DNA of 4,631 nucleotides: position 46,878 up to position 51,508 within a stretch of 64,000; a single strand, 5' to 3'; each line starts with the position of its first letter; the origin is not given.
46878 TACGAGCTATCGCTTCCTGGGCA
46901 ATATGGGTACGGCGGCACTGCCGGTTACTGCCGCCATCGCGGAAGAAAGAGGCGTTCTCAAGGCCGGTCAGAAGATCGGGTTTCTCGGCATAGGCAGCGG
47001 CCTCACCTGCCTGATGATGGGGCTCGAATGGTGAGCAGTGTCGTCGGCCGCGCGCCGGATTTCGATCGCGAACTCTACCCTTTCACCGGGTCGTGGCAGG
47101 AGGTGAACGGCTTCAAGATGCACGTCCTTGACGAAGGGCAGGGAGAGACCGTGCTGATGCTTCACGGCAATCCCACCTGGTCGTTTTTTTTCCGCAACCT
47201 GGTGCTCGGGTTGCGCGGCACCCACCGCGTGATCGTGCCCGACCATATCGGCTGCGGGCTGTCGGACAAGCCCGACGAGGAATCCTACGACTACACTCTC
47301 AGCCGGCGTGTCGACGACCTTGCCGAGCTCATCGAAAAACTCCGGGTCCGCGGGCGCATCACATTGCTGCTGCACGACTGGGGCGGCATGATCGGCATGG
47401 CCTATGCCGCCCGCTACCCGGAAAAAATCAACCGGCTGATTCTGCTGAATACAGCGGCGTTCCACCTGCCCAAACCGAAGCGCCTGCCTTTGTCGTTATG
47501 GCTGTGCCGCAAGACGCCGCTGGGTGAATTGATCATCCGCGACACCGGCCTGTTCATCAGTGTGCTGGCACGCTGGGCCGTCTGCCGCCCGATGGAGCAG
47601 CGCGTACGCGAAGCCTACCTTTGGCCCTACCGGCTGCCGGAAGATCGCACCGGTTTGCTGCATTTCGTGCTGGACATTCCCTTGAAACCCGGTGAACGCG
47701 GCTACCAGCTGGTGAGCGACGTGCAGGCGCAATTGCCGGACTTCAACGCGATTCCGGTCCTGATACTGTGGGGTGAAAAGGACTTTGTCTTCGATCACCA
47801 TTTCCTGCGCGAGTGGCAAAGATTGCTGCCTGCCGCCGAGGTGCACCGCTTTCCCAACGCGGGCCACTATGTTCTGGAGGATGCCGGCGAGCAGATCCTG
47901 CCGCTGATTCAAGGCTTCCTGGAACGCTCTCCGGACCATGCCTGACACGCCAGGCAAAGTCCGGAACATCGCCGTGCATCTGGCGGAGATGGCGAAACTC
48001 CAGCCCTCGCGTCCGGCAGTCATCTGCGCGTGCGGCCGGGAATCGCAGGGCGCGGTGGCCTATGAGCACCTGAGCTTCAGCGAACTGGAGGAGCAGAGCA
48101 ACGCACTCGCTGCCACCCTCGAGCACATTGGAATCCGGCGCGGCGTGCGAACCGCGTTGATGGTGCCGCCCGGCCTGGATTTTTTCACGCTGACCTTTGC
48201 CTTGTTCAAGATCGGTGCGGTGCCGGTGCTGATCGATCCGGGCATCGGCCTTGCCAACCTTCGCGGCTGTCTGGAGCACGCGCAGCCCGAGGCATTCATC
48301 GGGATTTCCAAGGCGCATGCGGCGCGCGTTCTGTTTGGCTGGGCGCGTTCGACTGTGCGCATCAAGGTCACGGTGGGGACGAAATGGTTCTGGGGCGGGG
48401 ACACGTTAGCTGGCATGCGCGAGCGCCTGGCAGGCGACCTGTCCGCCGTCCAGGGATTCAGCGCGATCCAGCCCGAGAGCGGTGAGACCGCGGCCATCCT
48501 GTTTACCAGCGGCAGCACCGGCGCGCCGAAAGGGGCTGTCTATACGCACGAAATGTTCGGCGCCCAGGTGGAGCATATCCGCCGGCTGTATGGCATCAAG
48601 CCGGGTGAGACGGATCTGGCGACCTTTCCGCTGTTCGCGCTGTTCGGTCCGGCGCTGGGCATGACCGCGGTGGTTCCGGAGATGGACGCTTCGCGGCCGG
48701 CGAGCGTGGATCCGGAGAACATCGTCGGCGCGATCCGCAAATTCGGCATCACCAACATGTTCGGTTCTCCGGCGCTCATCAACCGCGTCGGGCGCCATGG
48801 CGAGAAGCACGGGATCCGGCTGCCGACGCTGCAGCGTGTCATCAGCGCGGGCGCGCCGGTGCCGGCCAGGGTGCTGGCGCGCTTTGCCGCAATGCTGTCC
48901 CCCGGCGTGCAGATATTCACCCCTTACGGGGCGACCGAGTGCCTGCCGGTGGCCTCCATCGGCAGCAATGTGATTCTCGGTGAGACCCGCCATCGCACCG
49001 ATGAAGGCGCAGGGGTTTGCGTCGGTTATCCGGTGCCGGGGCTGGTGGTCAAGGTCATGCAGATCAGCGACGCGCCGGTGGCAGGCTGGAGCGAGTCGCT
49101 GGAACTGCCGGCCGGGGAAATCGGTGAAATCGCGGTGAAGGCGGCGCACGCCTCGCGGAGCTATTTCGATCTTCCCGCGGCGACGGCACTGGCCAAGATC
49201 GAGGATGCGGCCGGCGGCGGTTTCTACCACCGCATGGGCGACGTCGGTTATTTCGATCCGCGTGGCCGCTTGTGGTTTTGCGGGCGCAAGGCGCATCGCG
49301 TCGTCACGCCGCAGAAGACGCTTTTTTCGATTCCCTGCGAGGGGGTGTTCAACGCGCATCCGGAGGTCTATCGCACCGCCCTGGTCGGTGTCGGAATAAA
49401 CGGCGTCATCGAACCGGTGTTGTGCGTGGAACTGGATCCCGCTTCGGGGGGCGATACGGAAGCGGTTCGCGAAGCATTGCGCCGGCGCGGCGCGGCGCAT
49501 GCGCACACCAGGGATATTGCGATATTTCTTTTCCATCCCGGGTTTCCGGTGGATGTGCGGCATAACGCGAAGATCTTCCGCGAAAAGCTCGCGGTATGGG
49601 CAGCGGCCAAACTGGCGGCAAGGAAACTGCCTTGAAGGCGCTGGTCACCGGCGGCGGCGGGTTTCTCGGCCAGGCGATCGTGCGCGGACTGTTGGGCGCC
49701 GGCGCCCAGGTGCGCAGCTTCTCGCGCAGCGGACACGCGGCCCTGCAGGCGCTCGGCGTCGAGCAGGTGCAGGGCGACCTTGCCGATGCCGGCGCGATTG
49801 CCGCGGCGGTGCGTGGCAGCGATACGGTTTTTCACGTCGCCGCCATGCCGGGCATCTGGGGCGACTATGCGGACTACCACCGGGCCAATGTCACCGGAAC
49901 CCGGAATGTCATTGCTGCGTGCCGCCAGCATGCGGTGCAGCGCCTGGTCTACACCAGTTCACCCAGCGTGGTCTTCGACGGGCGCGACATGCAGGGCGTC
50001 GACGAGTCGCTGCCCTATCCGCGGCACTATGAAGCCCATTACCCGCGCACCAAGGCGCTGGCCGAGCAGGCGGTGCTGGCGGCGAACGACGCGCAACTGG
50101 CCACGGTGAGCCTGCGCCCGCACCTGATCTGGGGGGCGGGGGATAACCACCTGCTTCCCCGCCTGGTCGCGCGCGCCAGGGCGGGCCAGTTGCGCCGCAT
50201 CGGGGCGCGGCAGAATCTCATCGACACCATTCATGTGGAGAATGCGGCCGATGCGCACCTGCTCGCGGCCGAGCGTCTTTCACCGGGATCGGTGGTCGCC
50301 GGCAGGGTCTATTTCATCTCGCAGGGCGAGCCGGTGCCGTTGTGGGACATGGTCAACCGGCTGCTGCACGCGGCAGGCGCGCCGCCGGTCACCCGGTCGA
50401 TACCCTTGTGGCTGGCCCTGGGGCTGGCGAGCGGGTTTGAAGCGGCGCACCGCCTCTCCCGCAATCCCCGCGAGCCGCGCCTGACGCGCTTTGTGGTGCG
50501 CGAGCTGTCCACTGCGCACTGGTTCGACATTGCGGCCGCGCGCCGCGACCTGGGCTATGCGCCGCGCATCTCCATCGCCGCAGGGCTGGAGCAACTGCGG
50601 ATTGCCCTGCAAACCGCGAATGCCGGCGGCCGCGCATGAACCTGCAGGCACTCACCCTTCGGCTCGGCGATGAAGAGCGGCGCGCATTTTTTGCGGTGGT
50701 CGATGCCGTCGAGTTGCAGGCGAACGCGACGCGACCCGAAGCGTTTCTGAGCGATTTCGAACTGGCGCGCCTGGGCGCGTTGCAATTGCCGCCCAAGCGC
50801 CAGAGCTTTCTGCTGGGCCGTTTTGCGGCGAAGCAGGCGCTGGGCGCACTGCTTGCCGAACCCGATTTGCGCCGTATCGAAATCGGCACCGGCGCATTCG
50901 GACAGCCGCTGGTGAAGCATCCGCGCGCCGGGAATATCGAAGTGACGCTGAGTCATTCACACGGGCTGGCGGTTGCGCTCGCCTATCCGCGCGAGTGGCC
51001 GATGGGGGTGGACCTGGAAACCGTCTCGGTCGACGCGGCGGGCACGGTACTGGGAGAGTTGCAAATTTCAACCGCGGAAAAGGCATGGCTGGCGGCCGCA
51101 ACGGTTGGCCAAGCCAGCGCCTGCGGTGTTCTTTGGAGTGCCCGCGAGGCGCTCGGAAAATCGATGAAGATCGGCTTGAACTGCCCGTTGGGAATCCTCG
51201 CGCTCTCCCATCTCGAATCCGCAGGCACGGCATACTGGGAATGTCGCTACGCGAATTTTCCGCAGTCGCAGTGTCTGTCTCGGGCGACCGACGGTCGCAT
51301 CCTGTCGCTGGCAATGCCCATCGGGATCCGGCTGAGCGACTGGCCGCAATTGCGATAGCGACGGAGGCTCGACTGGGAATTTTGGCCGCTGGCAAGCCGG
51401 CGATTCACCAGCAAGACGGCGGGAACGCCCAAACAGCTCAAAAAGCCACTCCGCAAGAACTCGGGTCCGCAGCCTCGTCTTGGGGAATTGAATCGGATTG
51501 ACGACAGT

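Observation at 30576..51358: PUFA-synthase-type (Pfa) megasynthase and a complete OleABCD olefin pathway fused into one translationally coupled operon with its own PPTase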

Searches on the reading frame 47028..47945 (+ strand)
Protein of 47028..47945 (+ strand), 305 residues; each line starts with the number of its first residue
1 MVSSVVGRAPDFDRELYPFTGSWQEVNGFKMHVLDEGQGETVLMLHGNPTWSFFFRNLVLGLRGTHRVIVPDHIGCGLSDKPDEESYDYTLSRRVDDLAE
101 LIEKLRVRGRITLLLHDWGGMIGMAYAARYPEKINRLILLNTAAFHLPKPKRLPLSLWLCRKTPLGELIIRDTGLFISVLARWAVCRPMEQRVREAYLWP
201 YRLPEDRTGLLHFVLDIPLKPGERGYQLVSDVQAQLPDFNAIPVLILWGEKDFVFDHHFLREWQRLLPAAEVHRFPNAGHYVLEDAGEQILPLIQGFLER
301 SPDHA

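Call 28: search_solved_structures(query=window:47028-47945:+, show_alignments=1, max_evalue=1e-10)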
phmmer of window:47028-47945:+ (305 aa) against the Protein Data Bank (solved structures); distinct sequences matched with E-value up to 1e-10: 175 (the best 60 are shown).
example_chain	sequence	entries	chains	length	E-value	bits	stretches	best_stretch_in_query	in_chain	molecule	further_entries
8ckp_D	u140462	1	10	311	4.9e-38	134.4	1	8-303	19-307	Alpha/beta fold hydrolase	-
8ooh_A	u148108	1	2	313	9.7e-38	133.4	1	8-300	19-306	Alpha/beta fold hydrolase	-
6y9g_A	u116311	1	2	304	7.9e-33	117.3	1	17-301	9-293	Ancestral haloalkane dehalogenase AncHLD5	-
5mxp_A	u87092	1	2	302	8.6e-32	113.9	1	17-301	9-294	Alpha/beta hydrolase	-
7pcw_A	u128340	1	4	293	8.9e-30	107.2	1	17-252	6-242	Haloalkane dehalogenase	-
8oe6_A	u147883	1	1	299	2.2e-29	105.9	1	17-292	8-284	Structure of hyperstable haloalkane dehalogenase variant DhaA231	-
6zvy_A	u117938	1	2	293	4.8e-29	104.8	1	17-252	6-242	Haloalkane dehalogenase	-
7ond_A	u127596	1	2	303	5.6e-29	104.6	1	17-251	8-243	Haloalkane dehalogenase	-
4fwb_A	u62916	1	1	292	1.4e-28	103.3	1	17-285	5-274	Haloalkane dehalogenase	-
1bn6_A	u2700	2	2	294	1.4e-28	103.3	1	17-286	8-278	HALOALKANE DEHALOGENASE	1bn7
3rk4_A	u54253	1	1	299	1.4e-28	103.3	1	17-286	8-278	Haloalkane dehalogenase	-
1cqw_A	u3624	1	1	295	1.5e-28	103.2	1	17-286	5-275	HALOALKANE DEHALOGENASE; 1-CHLOROHEXANE HALIDOHYDROLASE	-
4kaf_A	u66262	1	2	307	2.4e-28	102.5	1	17-252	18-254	Haloalkane dehalogenase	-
6xtc_A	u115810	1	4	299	2.5e-28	102.5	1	17-287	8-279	Haloalkane dehalogenase variant DhaA177 domain-swapped dimer type-3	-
6u32_A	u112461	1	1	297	3e-28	102.2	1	17-252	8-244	HaloTag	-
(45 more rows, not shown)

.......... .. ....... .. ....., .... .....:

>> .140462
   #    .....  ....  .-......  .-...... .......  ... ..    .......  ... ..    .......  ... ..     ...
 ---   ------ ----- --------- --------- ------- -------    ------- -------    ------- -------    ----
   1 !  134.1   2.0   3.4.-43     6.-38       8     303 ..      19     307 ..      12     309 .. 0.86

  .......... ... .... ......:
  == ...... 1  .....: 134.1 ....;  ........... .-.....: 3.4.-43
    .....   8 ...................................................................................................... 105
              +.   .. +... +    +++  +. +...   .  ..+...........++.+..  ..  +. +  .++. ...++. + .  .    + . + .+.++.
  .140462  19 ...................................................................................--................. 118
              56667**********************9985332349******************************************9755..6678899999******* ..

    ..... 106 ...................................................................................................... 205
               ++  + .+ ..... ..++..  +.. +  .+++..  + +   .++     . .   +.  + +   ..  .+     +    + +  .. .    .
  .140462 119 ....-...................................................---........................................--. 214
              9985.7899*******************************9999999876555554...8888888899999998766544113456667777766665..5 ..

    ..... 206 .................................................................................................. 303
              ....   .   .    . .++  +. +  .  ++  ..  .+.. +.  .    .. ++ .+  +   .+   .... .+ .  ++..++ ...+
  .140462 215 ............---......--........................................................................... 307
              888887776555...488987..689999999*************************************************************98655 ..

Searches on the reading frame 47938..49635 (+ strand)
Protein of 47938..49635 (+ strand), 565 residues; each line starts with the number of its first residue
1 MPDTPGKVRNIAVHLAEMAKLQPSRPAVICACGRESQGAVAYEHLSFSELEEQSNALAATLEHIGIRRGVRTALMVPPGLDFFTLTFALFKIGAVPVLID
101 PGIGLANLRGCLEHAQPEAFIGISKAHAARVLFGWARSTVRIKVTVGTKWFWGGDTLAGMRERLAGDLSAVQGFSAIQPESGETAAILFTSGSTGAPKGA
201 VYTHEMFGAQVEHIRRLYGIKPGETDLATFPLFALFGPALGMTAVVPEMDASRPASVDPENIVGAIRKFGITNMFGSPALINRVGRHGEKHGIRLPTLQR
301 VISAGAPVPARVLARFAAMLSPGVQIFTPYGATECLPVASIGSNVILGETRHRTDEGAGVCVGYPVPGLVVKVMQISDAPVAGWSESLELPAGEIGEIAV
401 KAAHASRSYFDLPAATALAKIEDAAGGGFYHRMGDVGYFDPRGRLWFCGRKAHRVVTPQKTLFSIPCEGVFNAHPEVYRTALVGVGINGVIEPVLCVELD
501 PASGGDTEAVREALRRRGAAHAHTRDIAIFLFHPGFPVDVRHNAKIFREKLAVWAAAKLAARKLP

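Call 4: search_protein_families(library=pfam, proteins=[window:47938-49635:+])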
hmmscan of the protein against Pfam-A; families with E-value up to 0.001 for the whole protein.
window:47938-49635:+ (565 aa): 1 family
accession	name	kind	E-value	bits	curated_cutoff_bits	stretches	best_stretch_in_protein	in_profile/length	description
PF00501.34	AMP-binding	-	6.6e-54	183.6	29.9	1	17-410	3-384/384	AMP-binding enzyme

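Call 5: search_protein_families(library=ncbifam, proteins=[window:47938-49635:+])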
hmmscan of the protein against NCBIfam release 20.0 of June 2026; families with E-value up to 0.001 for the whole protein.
window:47938-49635:+ (565 aa): 96 families (the best 25 are shown)
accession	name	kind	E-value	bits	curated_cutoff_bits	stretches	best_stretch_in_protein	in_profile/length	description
NF006754.0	PRK09274.1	equivalog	9.3e-226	750.3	478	1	9-560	5-552/555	fatty acid CoA ligase family protein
NF045785.1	OlefBLtnSynShew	equivalog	4.9e-202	672.2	850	1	10-555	2-551/552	olefin beta-lactone synthetase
NF045786.1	OlefBLtnSynXan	equivalog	3.2e-199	662.9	900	1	10-557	2-543/544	olefin beta-lactone synthetase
NF004837.0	PRK06187.1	subfamily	1.2e-49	169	476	1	40-521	33-493/531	long-chain-fatty-acid--CoA ligase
TIGR01733.1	AA-adenyl-dom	subfamily_domain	3.4e-37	128.2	317.4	1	46-455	1-382/409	amino acid adenylation domain-containing protein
NF004114.0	PRK05605.1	equivalog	5.5e-34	117.4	766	2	175-525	214-544/575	long-chain-fatty-acid--CoA ligase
NF006182.0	PRK08316.1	subfamily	4.8e-33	114.4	663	1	23-497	25-463/523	fatty acyl-CoA synthetase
NF005702.0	PRK07514.1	subfamily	8e-33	113.5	558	1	43-528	28-478/506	malonyl-CoA synthase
NF005801.1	PRK07656.1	equivalog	6.8e-30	104.1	657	1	42-485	22-437/500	FadD3 family acyl-CoA ligase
NF005676.0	PRK07470.1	equivalog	3.4e-29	101.8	774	1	7-526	18-505/544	acyl-CoA synthetase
NF009233.0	PRK12583.1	subfamily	5.4e-29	101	832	2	181-520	200-520/558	fatty acid CoA ligase family protein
TIGR03208.1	cyc_hxne_CoA_lg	equivalog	7.7e-29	100.8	792.3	1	9-486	22-474/538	cyclohexanecarboxylate-CoA ligase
NF004822.0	PRK06178.1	equivalog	2.7e-28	98.9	782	2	175-515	206-533/571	acyl-CoA synthetase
NF009071.0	PRK12406.1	subfamily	4.6e-28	97.9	701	1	44-551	12-498/510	acyl-CoA synthetase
NF052269.1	Staph_lig_FadD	equivalog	8e-28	97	650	2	173-485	141-427/499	long-chain-fatty-acid--CoA ligase FadD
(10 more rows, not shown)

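Call 29: search_solved_structures(query=window:47938-49635:+, show_alignments=0, max_evalue=1e-20)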
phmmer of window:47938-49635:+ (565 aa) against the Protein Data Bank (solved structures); distinct sequences matched with E-value up to 1e-20: 1.
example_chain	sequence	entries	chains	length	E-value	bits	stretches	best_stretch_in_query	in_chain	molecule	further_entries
8r2q_A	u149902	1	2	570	1.3e-21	79.7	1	45-488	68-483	Probable fatty-acid-CoA ligase FadD5 (Fatty-acid-CoA synthetase) (Fatty-acid-CoA synthase)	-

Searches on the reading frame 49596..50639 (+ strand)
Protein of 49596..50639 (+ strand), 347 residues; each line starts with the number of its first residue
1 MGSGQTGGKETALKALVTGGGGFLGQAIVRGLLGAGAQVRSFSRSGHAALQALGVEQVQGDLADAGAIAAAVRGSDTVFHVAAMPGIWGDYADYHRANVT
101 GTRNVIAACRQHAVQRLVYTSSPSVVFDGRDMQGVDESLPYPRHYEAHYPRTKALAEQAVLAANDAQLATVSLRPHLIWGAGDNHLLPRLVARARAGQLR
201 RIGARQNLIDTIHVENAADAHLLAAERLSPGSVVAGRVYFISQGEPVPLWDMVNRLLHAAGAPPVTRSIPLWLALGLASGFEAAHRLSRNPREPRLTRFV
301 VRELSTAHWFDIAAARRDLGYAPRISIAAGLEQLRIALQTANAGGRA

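Call 4: search_protein_families(library=pfam, proteins=[window:49596-50639:+])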
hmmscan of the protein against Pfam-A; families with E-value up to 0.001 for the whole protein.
window:49596-50639:+ (347 aa): 8 families
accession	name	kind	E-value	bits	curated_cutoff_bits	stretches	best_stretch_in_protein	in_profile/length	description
PF01073.25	3Beta_HSD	-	5.9e-60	203.1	22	1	16-264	1-272/280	3-beta hydroxysteroid dehydrogenase/isomerase family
PF01370.27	Epimerase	-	1.5e-34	119.9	20.9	1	15-230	1-234/240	NAD dependent epimerase/dehydratase family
PF13460.12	NAD_binding_10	-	8.5e-16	58.8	27.2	1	19-160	1-131/184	NAD(P)H-binding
PF07993.18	NAD_binding_4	-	2.6e-15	56.7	20.1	1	74-180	88-209/258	Male sterility protein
PF04321.23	RmlD_sub_bind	-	1.9e-14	53.9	27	1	14-262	2-233/287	RmlD substrate binding domain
PF05368.20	NmrA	-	1.1e-11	45.4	27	1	16-122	6-107/298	NmrA-like family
PF16363.11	GDP_Man_Dehyd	-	1.2e-11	45.1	27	1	16-234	1-246/332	GDP-mannose 4,6 dehydratase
PF02719.21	Polysacc_synt_2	-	9.5e-09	35.3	20.2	1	16-122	2-128/293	Polysaccharide biosynthesis protein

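Call 5: search_protein_families(library=ncbifam, proteins=[window:49596-50639:+])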
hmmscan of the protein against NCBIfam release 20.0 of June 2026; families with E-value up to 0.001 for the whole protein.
window:49596-50639:+ (347 aa): 23 families
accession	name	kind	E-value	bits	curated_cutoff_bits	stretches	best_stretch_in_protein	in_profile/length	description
NF042422.1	oxyalk_red_OleD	equivalog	1.1e-128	429.3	580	1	14-336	2-326/329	2-alkyl-3-oxoalkanoate reductase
NF042423.1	oxyalk_red_Shew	equivalog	6.2e-118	393.7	580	1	12-334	8-331/331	2-alkyl-3-oxoalkanoate reductase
TIGR03466.1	HpnA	hypoth_equivalog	7.1e-48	163.2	367.65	1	14-325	2-309/327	hopanoid-associated sugar epimerase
NF052578.1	StrlDmthSdmBMthl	equivalog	1.9e-30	106.8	600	1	15-324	3-309/328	sterol demethylase protein SdmB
TIGR01179.1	galE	equivalog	1.1e-18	67.2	262.3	1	15-183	2-181/332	UDP-glucose 4-epimerase GalE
TIGR04180.1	EDH_00030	hypoth_equivalog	1.1e-17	64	475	1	16-224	2-224/297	NAD-dependent 4,6-dehydratase LegB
TIGR01746.1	Thioester-redct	subfamily_domain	1.6e-15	57.3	213.35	1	73-258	87-279/371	thioester reductase domain-containing protein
NF004520.0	PRK05865.1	equivalog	8.6e-13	47.1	1509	1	16-245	4-188/854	sugar epimerase family protein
NF058621.1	DiazavRedAvaA7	equivalog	6e-11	42.5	400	1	14-287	2-273/304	3-diazoavenalumate denitrifying reductase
NF005539.0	PRK07201.1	equivalog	1e-10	41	549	1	16-179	4-178/657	SDR family oxidoreductase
NF043036.1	ErythonDh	equivalog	1.3e-10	41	325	1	14-157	2-157/321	D-erythronate dehydrogenase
NF041293.1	G6PDh_Azf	equivalog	1e-09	38.2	400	1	15-126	5-119/252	NAD-dependent glucose-6-phosphate dehydrogenase Azf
TIGR01181.1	dTDP_gluc_dehyt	equivalog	2.8e-09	36.5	365.1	1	15-260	2-261/321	dTDP-glucose 4,6-dehydratase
NF007956.0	PRK10675.1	subfamily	5.1e-09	35.7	394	1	14-164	2-164/338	UDP-glucose 4-epimerase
TIGR01214.1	rmlD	equivalog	7.1e-09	35.2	224.05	1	15-168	2-143/285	dTDP-4-dehydrorhamnose reductase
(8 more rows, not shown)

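Call 30: search_solved_structures(query=window:49596-50639:+, show_alignments=0, max_evalue=1e-15)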
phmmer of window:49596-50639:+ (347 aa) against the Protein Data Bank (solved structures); distinct sequences matched with E-value up to 1e-15: 3.
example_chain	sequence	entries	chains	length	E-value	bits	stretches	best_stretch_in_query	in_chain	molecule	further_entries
6jkg_A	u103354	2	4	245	9.1e-43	150.1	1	12-242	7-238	Sterol-4-alpha-carboxylate 3-dehydrogenase, decarboxylating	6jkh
3wj7_A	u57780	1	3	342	4.3e-26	95.2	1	15-326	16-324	Putative oxidoreductase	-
6kv9_A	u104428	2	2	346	9.4e-20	74.4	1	14-264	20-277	MoeE5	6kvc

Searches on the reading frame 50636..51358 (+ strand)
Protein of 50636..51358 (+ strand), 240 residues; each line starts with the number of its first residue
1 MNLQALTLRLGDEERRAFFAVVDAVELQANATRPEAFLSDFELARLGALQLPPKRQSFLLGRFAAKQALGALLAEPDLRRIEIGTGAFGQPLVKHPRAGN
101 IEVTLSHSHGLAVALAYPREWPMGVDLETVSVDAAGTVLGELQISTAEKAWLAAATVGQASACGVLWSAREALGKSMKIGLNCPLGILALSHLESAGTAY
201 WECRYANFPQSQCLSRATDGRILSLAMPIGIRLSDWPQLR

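Call 4: search_protein_families(library=pfam, proteins=[window:50636-51358:+])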
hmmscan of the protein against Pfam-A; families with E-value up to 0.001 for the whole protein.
window:50636-51358:+ (240 aa): 2 families
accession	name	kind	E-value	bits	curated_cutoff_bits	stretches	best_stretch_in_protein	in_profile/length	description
PF01648.25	ACPS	-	9.5e-09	35.7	25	1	123-206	2-90/111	4'-phosphopantetheinyl transferase superfamily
PF17837.6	4PPT_N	-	0.0001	22.7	27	1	54-116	13-67/68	4'-phosphopantetheinyl transferase N-terminal domain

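Call 5: search_protein_families(library=ncbifam, proteins=[window:50636-51358:+])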
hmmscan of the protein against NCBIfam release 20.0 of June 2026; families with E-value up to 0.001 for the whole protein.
window:50636-51358:+ (240 aa): 3 families
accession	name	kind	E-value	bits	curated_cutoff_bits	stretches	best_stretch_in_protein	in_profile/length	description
NF042922.1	4PPT_HetI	equivalog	6.5e-06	25.6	370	1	33-174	35-176/235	4'-phosphopantetheinyl transferase HetI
NF007604.0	PRK10251.1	equivalog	0.00015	21.4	169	1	58-179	53-163/209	enterobactin synthase subunit EntD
NF007676.0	PRK10351.1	equivalog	0.00084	19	174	0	53-174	29-140/195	4'-phosphopantetheinyl transferase AcpT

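Call 58: search_solved_structures(query=window:50636-51358:+, max_evalue=0.01, show_alignments=1)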
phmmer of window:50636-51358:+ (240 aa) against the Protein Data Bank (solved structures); distinct sequences matched with E-value up to 0.01: 1.
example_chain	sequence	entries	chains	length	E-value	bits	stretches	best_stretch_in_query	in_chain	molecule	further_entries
7r49_A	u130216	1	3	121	0.0017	21.3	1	30-113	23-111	Holo-[acyl-carrier-protein] synthase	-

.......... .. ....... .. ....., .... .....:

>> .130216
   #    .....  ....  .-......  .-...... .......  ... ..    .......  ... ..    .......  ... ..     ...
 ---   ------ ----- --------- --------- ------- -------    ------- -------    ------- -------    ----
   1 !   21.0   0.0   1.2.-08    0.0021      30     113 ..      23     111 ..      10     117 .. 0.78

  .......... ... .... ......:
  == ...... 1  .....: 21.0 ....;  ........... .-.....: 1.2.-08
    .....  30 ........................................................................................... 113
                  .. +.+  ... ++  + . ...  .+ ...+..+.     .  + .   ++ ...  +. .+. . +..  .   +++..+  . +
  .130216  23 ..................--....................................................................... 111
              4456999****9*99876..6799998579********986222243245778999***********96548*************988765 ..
